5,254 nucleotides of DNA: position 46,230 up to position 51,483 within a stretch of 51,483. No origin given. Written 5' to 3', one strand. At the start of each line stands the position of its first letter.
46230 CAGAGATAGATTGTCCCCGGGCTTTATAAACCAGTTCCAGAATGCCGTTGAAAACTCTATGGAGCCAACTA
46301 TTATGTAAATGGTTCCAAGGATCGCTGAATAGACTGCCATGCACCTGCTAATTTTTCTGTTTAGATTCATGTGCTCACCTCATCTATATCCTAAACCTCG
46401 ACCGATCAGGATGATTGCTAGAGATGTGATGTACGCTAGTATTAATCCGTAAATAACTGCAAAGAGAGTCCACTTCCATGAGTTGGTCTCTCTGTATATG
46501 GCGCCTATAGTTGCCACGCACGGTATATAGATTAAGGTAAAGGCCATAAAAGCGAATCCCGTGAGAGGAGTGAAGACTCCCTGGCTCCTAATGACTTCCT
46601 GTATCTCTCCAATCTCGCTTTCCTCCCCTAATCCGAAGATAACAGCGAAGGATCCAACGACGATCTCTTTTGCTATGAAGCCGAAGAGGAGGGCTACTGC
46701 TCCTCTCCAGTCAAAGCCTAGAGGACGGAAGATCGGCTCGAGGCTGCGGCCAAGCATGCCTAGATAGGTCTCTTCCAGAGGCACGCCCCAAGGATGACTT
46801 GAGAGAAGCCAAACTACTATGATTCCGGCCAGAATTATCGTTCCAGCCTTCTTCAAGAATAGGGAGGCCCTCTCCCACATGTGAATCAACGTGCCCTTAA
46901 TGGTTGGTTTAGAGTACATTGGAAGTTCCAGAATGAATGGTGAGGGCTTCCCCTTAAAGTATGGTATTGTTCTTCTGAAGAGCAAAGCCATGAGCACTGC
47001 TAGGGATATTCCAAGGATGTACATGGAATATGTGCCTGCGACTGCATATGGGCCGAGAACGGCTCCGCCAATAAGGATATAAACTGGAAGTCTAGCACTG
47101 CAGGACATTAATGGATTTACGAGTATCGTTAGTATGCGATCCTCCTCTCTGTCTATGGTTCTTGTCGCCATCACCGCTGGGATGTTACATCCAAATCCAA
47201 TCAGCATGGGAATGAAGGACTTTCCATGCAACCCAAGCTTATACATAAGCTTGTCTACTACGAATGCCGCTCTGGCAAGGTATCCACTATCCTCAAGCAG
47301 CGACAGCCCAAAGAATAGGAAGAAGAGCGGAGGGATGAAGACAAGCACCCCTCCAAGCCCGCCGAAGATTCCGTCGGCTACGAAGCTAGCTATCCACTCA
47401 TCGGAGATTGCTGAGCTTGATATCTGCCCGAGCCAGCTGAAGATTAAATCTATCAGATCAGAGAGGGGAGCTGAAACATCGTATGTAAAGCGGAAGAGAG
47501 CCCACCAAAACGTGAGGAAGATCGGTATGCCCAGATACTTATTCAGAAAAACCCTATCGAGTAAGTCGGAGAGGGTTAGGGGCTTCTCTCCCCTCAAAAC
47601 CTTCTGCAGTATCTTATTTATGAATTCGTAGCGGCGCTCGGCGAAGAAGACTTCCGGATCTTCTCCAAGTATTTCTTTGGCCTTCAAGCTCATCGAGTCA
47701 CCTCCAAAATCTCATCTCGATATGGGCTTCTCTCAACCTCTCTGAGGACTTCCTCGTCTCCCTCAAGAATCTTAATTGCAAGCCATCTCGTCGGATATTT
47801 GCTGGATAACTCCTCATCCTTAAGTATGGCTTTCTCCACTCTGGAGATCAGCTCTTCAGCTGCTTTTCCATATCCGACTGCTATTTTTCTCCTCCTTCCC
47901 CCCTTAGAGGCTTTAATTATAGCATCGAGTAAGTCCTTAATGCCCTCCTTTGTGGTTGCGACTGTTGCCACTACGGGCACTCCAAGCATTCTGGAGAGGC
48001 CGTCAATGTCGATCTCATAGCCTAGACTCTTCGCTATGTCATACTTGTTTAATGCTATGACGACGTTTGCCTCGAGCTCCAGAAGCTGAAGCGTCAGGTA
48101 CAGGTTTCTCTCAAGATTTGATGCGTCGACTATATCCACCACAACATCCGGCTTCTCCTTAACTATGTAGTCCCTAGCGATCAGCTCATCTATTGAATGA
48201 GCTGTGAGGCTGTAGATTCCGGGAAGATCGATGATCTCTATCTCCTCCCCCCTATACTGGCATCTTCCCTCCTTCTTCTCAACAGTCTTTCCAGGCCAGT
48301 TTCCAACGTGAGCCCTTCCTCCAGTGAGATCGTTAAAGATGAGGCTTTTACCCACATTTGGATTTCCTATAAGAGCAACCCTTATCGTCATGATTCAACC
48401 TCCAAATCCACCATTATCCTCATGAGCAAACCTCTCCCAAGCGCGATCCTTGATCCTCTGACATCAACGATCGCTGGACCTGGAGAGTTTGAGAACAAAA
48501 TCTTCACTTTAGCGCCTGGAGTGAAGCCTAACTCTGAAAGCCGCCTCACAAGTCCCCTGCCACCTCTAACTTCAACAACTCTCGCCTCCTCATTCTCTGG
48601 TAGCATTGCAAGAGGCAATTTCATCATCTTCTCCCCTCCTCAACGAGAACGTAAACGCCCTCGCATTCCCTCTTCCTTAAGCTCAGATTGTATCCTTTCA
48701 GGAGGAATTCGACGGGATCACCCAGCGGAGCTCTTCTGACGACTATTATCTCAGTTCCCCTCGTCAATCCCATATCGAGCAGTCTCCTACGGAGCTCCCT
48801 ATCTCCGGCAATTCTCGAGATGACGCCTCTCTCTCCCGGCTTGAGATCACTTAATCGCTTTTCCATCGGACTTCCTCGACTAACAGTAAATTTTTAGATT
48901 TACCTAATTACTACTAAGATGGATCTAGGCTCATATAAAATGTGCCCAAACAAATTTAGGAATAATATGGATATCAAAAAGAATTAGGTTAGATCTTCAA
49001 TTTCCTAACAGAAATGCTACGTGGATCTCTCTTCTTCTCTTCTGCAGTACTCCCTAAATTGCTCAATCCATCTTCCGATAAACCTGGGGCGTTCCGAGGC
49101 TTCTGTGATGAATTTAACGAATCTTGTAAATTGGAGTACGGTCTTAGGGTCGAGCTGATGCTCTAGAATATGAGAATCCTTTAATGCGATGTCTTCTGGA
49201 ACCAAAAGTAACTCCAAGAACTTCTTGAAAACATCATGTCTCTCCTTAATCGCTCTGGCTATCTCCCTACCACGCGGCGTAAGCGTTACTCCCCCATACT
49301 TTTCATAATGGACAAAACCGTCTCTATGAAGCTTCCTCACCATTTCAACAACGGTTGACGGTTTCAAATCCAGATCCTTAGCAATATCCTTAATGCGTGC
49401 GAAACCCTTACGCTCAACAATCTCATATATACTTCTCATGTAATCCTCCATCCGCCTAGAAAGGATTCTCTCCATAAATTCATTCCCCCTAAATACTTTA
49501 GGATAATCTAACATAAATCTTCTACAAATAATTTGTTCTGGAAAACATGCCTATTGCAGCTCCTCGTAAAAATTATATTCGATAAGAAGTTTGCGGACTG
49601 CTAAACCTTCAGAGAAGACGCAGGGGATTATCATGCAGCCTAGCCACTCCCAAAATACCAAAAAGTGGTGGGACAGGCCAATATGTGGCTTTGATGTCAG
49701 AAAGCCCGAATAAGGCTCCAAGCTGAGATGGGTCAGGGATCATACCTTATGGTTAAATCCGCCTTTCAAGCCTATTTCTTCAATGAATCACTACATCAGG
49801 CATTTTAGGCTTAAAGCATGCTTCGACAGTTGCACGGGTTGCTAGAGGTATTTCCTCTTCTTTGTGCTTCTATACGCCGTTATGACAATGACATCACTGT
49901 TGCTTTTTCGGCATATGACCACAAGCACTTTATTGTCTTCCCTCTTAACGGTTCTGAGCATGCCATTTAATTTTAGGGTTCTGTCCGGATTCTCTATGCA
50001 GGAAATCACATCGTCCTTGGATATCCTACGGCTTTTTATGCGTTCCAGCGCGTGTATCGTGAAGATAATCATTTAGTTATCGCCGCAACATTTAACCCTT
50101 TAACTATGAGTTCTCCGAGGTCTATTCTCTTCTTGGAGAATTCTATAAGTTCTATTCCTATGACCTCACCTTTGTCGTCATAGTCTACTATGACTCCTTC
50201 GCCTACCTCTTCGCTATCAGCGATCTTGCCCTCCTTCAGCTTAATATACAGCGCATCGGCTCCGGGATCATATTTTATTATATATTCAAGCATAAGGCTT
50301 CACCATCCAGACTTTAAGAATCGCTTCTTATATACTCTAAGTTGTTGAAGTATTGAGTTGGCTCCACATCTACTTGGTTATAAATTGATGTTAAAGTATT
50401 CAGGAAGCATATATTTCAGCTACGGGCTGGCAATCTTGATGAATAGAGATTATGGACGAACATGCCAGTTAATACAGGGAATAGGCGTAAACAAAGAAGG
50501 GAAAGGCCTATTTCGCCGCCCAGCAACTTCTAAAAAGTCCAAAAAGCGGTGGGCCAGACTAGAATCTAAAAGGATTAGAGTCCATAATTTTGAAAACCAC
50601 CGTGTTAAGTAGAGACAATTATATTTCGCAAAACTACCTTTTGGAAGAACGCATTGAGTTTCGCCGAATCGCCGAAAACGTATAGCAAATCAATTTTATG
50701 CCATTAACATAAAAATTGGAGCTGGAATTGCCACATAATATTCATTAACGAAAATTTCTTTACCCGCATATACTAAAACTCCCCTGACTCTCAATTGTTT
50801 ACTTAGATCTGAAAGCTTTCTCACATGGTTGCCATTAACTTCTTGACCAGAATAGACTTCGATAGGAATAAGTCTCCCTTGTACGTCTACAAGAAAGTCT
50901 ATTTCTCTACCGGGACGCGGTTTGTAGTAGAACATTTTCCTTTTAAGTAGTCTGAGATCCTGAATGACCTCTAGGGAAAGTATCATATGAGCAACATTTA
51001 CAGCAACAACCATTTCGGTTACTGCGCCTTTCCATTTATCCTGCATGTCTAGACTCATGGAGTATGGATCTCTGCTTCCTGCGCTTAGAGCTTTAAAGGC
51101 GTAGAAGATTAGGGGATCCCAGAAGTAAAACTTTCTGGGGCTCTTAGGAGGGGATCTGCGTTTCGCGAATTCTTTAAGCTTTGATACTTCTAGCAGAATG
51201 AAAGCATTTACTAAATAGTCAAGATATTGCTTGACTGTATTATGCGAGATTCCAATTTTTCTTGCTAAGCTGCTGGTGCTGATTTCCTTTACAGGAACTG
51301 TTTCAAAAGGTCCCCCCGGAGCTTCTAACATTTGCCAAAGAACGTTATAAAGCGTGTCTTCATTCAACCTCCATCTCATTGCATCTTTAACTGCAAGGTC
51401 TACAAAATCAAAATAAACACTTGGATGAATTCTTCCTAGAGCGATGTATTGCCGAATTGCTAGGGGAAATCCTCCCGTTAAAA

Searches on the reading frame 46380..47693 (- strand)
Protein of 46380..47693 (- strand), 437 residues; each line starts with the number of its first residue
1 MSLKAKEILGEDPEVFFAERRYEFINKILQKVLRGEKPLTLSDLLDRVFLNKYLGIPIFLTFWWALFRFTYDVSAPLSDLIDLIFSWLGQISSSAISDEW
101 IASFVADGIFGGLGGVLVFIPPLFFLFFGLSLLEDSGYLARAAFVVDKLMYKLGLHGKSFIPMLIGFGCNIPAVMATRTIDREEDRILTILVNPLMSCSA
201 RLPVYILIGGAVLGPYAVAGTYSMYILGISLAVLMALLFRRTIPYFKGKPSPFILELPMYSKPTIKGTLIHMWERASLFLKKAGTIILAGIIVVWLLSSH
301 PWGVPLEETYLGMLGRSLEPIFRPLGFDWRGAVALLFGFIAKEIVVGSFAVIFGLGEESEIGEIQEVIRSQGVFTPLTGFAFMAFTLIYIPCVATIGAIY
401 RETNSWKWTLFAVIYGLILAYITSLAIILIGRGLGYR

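Call 29: search_protein_families(library=pfam, proteins=[window:46380-47693:-], max_evalue=0.001)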
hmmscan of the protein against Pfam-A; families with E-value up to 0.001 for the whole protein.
window:46380-47693:- (437 aa): 3 families
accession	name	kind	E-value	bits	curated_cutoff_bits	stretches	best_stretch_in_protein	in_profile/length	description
PF07670.19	Gate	-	1.1e-45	154.8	29.6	2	116-211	1-103/104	Nucleoside recognition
PF07664.17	FeoB_C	-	6.6e-18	64.6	26.6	1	223-275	3-54/54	Ferrous iron transport protein B C terminus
PF17910.6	FeoB_Cyto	-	0.00022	22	23.4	1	5-33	61-89/90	FeoB cytosolic helical domain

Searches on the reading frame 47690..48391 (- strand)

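Call 29: search_protein_families(library=pfam, proteins=[window:47690-48391:-], max_evalue=0.001)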
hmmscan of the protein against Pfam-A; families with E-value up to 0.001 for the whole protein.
window:47690-48391:- (233 aa): 7 families
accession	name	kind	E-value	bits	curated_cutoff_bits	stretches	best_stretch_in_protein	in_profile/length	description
PF02421.24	FeoB_N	-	2.6e-68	228.9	27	1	4-158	2-156/156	Ferrous iron transport protein B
PF01926.29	MMR_HSR1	-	2e-22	79.9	21.9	1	4-116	1-113/113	50S ribosome-binding GTPase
PF17910.6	FeoB_Cyto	-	9.6e-12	45.6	23.4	1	174-230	1-55/90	FeoB cytosolic helical domain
PF00009.33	GTP_EFTU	-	9.2e-07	29.1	26.5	1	34-160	54-184/188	Elongation factor Tu GTP binding domain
PF09439.16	SRPRB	-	9.1e-05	22.3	25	1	4-97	5-89/178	Signal recognition particle receptor beta subunit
PF03193.22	RsgA_GTPase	-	0.0001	22.7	30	0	102-158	48-104/174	RsgA GTPase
PF04548.22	AIG1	-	0.00041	20.2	27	1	4-91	2-94/212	AIG1 family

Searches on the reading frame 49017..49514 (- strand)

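Call 29: search_protein_families(library=pfam, proteins=[window:49017-49514:-], max_evalue=0.001)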
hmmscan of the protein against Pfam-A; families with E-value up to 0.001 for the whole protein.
window:49017-49514:- (165 aa): 8 families
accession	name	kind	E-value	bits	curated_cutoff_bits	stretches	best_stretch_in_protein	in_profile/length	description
PF01325.25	Fe_dep_repress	-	3.4e-21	75.6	26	1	18-76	2-60/60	Iron dependent repressor, N-terminal DNA binding domain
PF02742.21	Fe_dep_repr_C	-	1.5e-11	44.6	27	1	79-138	1-61/70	Iron dependent repressor, metal binding and dimerisation domain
PF01047.28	MarR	-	2.6e-05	24.5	24.6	1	33-69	12-48/59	MarR family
PF13412.12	HTH_24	-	6.6e-05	22.9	21.9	1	23-68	2-47/48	Winged helix-turn-helix DNA-binding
PF02082.26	Rrf2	-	0.00043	20.9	30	1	19-85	2-72/132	Iron-dependent Transcriptional regulator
PF09339.16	HTH_IclR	-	0.00056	20.1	22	0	39-70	19-50/52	IclR helix-turn-helix domain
PF01978.25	TrmB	-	0.00073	19.8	25.6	0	30-72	14-56/68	Sugar-specific transcriptional regulator TrmB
PF01726.22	LexA_DNA_bind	-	0.00092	19.4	23.7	0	18-70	4-58/65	LexA DNA binding domain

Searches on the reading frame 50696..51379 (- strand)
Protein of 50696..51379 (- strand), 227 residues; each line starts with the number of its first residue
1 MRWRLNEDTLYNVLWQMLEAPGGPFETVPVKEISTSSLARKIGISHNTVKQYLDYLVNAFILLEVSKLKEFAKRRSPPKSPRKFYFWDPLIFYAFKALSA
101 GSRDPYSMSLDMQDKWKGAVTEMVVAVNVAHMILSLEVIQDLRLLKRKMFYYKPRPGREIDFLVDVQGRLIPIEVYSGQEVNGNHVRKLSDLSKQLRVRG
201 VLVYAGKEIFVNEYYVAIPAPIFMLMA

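Call 29: search_protein_families(library=pfam, proteins=[window:50696-51379:-], max_evalue=0.001)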
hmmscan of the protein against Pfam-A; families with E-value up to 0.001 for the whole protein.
window:50696-51379:- (227 aa): 1 family
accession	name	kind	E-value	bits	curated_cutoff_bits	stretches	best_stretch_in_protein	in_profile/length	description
PF13635.12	DUF4143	-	1.7e-16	60.8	28.1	1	14-175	19-157/160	Domain of unknown function (DUF4143)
